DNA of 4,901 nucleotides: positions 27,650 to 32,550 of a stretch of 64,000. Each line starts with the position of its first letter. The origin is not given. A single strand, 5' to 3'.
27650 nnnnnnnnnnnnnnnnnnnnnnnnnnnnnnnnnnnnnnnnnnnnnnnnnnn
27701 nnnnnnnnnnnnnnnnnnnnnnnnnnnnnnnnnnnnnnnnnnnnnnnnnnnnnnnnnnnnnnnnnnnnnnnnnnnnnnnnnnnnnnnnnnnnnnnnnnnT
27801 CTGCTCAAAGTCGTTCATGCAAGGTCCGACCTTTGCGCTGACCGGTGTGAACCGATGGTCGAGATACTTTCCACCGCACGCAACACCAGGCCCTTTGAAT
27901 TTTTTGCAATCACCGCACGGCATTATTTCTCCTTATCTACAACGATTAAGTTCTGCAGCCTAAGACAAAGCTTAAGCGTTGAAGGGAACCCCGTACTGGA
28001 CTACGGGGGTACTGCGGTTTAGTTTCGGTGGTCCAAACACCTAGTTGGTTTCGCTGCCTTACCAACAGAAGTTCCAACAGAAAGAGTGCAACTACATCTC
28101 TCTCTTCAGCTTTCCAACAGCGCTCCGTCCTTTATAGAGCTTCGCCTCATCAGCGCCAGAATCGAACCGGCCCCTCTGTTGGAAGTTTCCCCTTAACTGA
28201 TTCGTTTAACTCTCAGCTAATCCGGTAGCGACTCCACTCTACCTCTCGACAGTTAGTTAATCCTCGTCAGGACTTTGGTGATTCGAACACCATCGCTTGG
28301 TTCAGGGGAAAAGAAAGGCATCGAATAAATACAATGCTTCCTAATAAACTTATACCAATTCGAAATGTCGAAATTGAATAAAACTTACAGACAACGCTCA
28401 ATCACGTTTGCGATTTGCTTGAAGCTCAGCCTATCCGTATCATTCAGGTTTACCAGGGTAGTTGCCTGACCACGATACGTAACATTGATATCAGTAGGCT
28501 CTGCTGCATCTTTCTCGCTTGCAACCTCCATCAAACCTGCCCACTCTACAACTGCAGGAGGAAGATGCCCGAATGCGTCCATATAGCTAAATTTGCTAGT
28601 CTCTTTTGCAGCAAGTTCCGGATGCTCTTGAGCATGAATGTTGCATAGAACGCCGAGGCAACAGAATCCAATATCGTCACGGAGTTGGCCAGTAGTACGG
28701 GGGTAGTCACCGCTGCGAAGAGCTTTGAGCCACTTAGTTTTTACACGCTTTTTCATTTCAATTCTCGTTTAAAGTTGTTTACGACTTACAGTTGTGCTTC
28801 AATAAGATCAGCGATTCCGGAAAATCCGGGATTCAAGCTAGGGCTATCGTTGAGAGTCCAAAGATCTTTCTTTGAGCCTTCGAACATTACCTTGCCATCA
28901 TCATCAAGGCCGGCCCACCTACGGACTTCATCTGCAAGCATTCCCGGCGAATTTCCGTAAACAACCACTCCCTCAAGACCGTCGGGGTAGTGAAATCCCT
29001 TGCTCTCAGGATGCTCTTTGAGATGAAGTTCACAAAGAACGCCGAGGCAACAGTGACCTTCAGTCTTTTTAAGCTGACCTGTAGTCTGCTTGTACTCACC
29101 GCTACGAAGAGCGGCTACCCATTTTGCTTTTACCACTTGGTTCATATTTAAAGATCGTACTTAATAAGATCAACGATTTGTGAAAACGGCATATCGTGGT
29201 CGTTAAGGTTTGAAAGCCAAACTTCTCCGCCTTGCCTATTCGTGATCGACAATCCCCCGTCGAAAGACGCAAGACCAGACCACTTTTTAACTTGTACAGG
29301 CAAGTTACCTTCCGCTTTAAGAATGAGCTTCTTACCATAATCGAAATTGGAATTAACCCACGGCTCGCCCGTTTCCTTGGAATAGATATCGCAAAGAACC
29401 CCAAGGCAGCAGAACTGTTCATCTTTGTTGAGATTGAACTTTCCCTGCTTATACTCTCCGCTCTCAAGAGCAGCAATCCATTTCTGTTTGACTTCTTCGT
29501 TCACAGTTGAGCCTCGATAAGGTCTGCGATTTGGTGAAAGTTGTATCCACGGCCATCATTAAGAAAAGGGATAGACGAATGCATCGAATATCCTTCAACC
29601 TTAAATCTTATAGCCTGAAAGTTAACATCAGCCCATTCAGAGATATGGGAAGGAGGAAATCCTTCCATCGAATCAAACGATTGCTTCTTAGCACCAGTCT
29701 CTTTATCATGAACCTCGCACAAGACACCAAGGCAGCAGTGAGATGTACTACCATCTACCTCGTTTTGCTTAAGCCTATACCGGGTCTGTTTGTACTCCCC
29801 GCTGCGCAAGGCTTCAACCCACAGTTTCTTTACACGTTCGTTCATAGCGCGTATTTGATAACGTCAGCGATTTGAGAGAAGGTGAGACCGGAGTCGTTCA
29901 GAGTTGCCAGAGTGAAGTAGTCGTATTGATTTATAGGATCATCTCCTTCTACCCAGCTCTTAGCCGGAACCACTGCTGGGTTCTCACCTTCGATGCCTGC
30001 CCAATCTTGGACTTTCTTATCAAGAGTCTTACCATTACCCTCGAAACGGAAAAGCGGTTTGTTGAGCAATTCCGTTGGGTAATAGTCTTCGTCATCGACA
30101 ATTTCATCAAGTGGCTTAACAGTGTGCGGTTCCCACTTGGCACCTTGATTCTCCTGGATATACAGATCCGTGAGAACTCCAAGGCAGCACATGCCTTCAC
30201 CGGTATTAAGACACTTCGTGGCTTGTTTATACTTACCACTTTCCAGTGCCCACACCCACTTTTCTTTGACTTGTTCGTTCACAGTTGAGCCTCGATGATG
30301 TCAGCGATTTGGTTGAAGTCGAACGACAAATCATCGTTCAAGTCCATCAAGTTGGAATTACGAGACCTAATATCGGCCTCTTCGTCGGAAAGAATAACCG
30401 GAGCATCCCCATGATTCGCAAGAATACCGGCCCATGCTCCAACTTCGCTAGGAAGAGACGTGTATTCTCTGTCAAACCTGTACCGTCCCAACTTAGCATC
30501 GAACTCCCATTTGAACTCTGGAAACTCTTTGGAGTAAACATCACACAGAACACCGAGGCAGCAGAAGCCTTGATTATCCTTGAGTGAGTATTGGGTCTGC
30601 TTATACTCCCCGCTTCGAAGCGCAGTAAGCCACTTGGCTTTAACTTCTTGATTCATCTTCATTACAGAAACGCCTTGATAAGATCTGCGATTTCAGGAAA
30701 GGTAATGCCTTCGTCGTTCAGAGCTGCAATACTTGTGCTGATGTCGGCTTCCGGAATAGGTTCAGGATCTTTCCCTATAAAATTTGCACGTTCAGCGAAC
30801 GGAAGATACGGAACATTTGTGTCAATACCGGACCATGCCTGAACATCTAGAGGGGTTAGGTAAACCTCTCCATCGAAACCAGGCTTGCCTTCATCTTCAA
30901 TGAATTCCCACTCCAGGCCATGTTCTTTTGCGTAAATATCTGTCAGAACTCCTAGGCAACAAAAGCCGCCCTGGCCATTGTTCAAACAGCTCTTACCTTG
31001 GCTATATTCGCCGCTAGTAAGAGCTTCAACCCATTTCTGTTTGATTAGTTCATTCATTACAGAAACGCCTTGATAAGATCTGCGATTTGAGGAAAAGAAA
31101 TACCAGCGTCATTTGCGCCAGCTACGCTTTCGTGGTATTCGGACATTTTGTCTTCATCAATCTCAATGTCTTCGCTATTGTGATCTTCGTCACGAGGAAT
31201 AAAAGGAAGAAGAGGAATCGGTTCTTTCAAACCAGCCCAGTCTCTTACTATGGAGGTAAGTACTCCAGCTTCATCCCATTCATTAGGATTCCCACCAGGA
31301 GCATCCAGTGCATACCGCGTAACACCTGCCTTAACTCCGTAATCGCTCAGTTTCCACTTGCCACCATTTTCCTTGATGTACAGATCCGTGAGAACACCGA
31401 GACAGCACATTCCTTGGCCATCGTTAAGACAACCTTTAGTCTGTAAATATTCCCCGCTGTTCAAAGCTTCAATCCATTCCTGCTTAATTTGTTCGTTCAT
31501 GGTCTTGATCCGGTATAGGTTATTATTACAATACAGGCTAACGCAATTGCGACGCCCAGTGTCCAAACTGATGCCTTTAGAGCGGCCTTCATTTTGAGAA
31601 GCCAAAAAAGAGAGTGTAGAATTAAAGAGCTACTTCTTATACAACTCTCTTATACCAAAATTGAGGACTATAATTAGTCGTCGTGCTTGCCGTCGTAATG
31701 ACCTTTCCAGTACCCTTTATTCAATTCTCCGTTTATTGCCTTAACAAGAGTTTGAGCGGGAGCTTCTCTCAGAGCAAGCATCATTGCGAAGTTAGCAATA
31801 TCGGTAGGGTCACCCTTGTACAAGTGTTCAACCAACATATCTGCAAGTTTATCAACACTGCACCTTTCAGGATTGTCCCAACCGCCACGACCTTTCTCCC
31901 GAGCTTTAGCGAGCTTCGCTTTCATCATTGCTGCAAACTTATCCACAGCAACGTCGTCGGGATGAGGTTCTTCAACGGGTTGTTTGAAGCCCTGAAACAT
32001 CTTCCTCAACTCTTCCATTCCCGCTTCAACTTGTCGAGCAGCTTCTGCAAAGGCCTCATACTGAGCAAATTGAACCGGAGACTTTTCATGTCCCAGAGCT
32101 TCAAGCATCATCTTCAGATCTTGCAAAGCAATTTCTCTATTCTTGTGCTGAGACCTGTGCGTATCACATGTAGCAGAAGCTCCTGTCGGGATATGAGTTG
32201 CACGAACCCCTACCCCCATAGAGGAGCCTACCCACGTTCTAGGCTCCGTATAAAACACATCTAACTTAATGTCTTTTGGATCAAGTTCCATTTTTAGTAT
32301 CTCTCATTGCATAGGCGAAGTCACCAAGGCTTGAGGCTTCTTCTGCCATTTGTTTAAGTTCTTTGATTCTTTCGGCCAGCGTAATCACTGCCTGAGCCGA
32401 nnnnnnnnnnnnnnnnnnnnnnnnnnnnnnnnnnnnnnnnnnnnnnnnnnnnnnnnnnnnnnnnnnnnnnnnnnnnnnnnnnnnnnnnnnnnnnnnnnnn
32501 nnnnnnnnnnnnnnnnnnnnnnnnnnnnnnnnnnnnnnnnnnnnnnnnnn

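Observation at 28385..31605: Tandem array of eight diverged paralogous small proteins (CCLGVL family)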

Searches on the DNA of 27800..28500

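Call 29: search_rna_families(source=window, start=27800, end=28500, threshold=evalue, max_evalue=1, show_alignments=2)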
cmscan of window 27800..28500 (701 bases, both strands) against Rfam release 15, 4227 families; matches with E-value up to 1: 0.
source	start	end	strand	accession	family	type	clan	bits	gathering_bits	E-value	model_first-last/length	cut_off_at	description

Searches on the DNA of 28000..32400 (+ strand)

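Call 6: search_dna_similar(query=window:28000-32400:+, collection=phages, mode=near, max_rows=30)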
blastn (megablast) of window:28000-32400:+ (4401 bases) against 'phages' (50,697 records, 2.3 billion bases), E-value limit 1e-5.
No match.
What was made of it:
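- Tried and rejected: Megablast of the locus against deposited phages found no match (call 6).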

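Call 75: search_rna_families(sources=[L025, L048], threshold=gathering)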
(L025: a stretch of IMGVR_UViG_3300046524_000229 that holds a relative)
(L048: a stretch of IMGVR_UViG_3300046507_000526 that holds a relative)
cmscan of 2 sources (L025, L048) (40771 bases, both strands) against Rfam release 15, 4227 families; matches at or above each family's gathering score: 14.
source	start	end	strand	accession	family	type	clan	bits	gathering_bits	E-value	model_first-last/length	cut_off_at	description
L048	3176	3249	+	RF00005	tRNA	Gene; tRNA;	CL00001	73.6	29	2e-14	1-71/71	no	tRNA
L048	2325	2397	+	RF00005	tRNA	Gene; tRNA;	CL00001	68.3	29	6e-13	1-71/71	no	tRNA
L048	211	282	+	RF00005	tRNA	Gene; tRNA;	CL00001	66.7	29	1.6e-12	1-71/71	no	tRNA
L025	1275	1347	+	RF00005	tRNA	Gene; tRNA;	CL00001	60.3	29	9.3e-11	1-71/71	no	tRNA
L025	15406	15479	+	RF00005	tRNA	Gene; tRNA;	CL00001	59.7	29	1.4e-10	1-71/71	no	tRNA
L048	15224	15295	+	RF00005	tRNA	Gene; tRNA;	CL00001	55.2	29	2.3e-09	1-71/71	no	tRNA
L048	694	768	+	RF00005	tRNA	Gene; tRNA;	CL00001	55.1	29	2.6e-09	1-71/71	no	tRNA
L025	14491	14562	+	RF00005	tRNA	Gene; tRNA;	CL00001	53.7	29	6.1e-09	1-71/71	no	tRNA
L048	3105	3172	+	RF00005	tRNA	Gene; tRNA;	CL00001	52.4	29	1.4e-08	1-71/71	no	tRNA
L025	2649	2718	+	RF00005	tRNA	Gene; tRNA;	CL00001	49.5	29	8.9e-08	1-71/71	no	tRNA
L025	14411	14481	+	RF00005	tRNA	Gene; tRNA;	CL00001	45.6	29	1.1e-06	1-71/71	no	tRNA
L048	14413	14483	+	RF00005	tRNA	Gene; tRNA;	CL00001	45.6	29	1.1e-06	1-71/71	no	tRNA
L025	2735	2818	+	RF00005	tRNA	Gene; tRNA;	CL00001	37.1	29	0.00022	1-71/71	no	tRNA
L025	15220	15291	+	RF00005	tRNA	Gene; tRNA;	CL00001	36.3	29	0.00037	1-71/71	no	tRNA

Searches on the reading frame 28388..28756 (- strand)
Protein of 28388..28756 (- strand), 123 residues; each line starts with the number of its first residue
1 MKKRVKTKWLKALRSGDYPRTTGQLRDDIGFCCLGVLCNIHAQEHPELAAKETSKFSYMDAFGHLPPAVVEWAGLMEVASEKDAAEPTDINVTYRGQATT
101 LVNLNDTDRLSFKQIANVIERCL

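Call 4: search_protein_families(library=pfam, max_evalue=1, proteins=[window:28388-28756:-])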
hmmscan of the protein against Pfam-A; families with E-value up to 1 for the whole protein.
seq(123 aa): 1 family
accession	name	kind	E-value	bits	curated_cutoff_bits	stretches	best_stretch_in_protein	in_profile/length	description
PF16140.10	DUF4848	-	0.14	12.1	22.8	1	75-119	137-181/216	Domain of unknown function (DUF4848)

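Call 5: search_protein_families(library=phrogs, max_evalue=0.01, proteins=[window:28388-28756:-])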
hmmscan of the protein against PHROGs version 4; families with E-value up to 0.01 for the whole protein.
seq(123 aa): 1 family
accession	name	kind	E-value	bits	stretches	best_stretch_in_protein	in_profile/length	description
phrog_18067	-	unknown function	1e-22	81.9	1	1-121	1-127/129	-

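Call 67: search_dna_similar(query=window:28388-28756:-, collection=phages, mode=protein, max_rows=40, max_evalue=0.01)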
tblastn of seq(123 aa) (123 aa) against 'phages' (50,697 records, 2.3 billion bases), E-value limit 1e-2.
Records with a match: 9; places in all: 17; records where one place covers at least 80% of the query: 5.
Best place of each record, by identity: <60% 9.
By first word of the organism name: Synechococcus 3; Ralstonia 2; Stenotrophomonas 2; Alishewanella 1; Bradyrhizobium 1.
By host as written in the record: - 2; Synechoccus sp. 2; Alishewanella sp. SMS8 1; Synechococcus sp. WH 7803 1; Stenotrophomonas maltophilia SRM01 1; Stenotrophomonas maltophilia 1; Bradyrhizobium japonicum S10J 1.
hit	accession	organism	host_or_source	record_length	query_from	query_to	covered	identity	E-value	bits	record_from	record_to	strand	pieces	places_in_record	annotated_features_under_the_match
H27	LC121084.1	Ralstonia phage RSP15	-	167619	1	123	100%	42.5%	5e-23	98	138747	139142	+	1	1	hypothetical protein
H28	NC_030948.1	Ralstonia phage RSP15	-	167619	1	123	100%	42.5%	5e-23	98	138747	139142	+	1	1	hypothetical protein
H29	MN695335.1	Synechococcus phage B23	Synechoccus sp.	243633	1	120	98%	40.5%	1e-17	82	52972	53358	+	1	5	hypothetical protein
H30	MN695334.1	Synechococcus phage B3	Synechoccus sp.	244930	1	120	98%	40.5%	1e-17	82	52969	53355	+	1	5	hypothetical protein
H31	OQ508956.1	Alishewanella phage vB_AspM_Slicko01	Alishewanella sp. SMS8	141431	1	120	98%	30.4%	2e-6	51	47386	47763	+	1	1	hypothetical protein (x2)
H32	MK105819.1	Synechococcus phage S-H1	Synechococcus sp. WH 7803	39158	1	75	61%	30.0%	1e-3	43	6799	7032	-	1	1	hypothetical protein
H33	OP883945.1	Stenotrophomonas phage CM1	Stenotrophomonas maltophilia SRM01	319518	1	36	29%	57.9%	3e-5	47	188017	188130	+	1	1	record has no annotation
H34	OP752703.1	Stenotrophomonas phage RAS14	Stenotrophomonas maltophilia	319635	1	36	29%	57.9%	3e-5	47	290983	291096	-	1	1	hypothetical protein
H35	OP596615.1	Bradyrhizobium phage ppBjS10J-1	Bradyrhizobium japonicum S10J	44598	1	40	33%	48.8%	6e-5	46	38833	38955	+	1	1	hypothetical protein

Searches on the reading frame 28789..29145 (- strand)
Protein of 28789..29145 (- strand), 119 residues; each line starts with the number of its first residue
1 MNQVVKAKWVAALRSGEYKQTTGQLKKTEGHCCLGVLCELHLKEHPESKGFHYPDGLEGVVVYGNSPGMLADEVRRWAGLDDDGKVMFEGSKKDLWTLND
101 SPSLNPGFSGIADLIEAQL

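Call 4: search_protein_families(library=pfam, max_evalue=1, proteins=[window:28789-29145:-])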
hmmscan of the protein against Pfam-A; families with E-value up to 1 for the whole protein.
seq(119 aa): 0 families

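Call 5: search_protein_families(library=phrogs, max_evalue=0.01, proteins=[window:28789-29145:-])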
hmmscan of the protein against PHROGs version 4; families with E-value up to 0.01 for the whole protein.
seq(119 aa): 1 family
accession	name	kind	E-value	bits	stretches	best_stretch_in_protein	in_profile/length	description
phrog_18067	-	unknown function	6.6e-18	66.3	1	1-118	1-128/129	-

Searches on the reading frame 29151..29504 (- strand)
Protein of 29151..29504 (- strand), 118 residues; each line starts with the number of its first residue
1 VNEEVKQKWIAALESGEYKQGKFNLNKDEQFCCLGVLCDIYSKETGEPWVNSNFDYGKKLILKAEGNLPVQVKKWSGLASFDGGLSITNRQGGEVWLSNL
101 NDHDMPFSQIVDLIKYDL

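Call 4: search_protein_families(library=pfam, max_evalue=1, proteins=[window:29151-29504:-])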
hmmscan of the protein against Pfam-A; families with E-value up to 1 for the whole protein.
seq(118 aa): 1 family
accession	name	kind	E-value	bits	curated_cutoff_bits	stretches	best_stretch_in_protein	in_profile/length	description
PF12713.12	DUF3806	-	0.097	12.9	21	1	18-67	9-60/86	Domain of unknown function (DUF3806)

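Call 5: search_protein_families(library=phrogs, max_evalue=0.01, proteins=[window:29151-29504:-])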
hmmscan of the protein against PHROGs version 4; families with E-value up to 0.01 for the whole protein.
seq(118 aa): 1 family
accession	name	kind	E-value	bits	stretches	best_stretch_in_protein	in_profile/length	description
phrog_18067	-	unknown function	8.6e-21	75.6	1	1-115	1-126/129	-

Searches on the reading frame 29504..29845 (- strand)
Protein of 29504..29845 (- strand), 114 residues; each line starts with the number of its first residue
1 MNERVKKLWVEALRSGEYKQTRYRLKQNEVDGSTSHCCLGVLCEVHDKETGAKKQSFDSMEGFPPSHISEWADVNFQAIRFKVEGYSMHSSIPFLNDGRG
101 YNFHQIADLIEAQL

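Call 4: search_protein_families(library=pfam, max_evalue=1, proteins=[window:29504-29845:-])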
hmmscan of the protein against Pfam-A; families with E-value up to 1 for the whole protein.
seq(114 aa): 1 family
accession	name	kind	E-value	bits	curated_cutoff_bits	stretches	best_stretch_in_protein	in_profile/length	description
PF15763.10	DUF4692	-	0.15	12.9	27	1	26-91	58-123/167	Regulator of human erythroid cell expansion (RHEX)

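Call 5: search_protein_families(library=phrogs, max_evalue=0.01, proteins=[window:29504-29845:-])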
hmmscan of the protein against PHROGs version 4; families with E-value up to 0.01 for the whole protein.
seq(114 aa): 1 family
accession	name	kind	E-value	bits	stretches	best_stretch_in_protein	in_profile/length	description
phrog_18067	-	unknown function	3.8e-23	83.3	1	1-113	1-128/129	-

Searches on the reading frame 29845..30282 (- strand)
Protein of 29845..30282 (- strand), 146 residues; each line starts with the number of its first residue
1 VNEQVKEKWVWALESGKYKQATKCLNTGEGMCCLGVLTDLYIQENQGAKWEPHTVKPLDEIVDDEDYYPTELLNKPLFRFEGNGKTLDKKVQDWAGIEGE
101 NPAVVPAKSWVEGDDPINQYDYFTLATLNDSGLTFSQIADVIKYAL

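Call 4: search_protein_families(library=pfam, max_evalue=1, proteins=[window:29845-30282:-])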
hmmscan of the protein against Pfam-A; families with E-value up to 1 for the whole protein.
seq(146 aa): 0 families

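Call 5: search_protein_families(library=phrogs, max_evalue=0.01, proteins=[window:29845-30282:-])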
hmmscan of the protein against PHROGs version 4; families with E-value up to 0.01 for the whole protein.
seq(146 aa): 1 family
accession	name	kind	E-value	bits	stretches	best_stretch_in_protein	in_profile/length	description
phrog_18067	-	unknown function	2.4e-16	61.3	1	1-143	1-126/129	-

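Call 65: predict_structure(alignment_id=A4)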
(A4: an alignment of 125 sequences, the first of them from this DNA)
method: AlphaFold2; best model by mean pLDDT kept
length: 146 residues; sequences in the alignment: 125
mean_pLDDT: 89.2   pTM: 0.85
mean pLDDT of the five models: 89.2, 88.7, 88.1, 87.2, 86.7
residues with pLDDT >= 90: 101; 70-90: 25; 50-70: 19; < 50: 1
segments of 3 or more residues with pLDDT < 50: none
pLDDT, mean of each block of 10 residues (from residue 1): 97 98 96 98 96 85 75 90 95 96 78 56 89 96 92
secondary structure, 60 per line:
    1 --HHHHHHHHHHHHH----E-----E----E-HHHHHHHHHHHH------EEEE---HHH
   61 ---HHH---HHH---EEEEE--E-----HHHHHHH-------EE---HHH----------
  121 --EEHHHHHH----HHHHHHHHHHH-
elements in order: H3-15 H33-44 E51-54 E76-80 H89-95 H125-130 H135-145
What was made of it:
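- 29842..30282 (-): DUF8296 copy 4, 146 aa, GTG start overlapping the stop of copy 3 (GTGA). It has the longest inserts and was modelled. The inserts lie at residues 55-75 and 100-120 (call 65).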
